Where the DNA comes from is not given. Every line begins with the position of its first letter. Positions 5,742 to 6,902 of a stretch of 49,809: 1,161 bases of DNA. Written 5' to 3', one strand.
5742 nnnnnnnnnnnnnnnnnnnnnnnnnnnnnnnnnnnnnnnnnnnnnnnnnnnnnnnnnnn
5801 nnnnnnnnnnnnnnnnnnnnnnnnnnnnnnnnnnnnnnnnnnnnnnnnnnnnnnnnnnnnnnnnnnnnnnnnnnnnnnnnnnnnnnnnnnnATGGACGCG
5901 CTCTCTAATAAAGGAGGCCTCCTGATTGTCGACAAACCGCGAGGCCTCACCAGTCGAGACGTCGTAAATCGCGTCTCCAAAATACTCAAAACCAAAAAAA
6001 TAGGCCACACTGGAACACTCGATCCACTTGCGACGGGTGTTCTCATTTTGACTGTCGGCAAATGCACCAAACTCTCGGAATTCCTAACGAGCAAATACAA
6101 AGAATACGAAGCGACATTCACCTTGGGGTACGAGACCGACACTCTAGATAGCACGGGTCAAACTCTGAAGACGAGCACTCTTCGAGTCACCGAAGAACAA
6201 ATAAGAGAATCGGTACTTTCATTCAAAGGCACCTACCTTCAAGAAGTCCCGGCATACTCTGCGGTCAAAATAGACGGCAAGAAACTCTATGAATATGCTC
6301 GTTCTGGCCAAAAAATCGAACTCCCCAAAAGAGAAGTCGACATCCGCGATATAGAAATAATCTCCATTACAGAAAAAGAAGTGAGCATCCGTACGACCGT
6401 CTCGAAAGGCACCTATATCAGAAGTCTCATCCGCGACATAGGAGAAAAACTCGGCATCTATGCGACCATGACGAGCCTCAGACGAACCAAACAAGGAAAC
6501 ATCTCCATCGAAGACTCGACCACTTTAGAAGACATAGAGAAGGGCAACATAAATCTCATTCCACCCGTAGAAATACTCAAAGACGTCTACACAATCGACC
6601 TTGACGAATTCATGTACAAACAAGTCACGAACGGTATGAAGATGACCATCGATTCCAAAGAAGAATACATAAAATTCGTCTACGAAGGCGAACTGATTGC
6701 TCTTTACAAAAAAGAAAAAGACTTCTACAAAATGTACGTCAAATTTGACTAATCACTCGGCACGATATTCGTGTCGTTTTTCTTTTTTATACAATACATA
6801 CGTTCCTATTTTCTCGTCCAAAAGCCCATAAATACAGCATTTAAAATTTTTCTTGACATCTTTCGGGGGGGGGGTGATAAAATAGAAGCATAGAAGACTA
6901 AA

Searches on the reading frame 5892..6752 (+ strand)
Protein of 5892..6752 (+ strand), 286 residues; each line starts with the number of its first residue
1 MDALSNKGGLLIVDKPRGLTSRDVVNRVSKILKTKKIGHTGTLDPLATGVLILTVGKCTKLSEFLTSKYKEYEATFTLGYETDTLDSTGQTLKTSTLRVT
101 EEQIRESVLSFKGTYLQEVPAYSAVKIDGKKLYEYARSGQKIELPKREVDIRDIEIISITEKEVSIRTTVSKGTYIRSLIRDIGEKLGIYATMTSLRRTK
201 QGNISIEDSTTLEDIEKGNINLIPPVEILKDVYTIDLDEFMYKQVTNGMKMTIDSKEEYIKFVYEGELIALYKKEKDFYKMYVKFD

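Call 14: search_protein_families(library=pfam, proteins=[window:5892-6752:+], max_evalue=0.01)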
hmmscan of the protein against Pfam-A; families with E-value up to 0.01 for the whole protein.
window:5892-6752:+ (286 aa): 2 families
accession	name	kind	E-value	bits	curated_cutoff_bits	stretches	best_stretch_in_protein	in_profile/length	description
PF01509.24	TruB_N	-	5.1e-54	183.1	27.3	1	30-176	2-149/149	TruB family pseudouridylate synthase (N terminal domain)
PF16198.10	TruB_C_2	-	3.3e-11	43.6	29.3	1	177-217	1-41/66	tRNA pseudouridylate synthase B C-terminal domain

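Call 15: search_protein_families(library=ncbifam, proteins=[window:5892-6752:+], max_evalue=0.01)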
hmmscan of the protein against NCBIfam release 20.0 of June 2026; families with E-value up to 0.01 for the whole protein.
window:5892-6752:+ (286 aa): 4 families
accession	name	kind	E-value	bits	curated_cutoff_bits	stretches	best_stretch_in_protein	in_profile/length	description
TIGR00431.1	TruB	equivalog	8e-71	238.1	151.45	1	9-214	3-209/210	tRNA pseudouridine(55) synthase TruB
NF003280.0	PRK04270.1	equivalog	9.4e-36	123.2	242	1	6-216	29-205/323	RNA-guided pseudouridylation complex pseudouridine synthase subunit Cbf5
TIGR00425.1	CBF5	equivalog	1.8e-32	112.8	238.15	1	8-216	34-208/322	RNA-guided pseudouridylation complex pseudouridine synthase subunit Cbf5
TIGR00093.1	TIGR00093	subfamily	0.0057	16.4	109.3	0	22-206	16-148/161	pseudouridine synthase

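Call 31: find_encoding_contigs(protein=window:5892-6752:+, flank=3000, max_places=10)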
Protein window:5892-6752:+ (286 aa): no gene with exactly this product is on record in the collection.
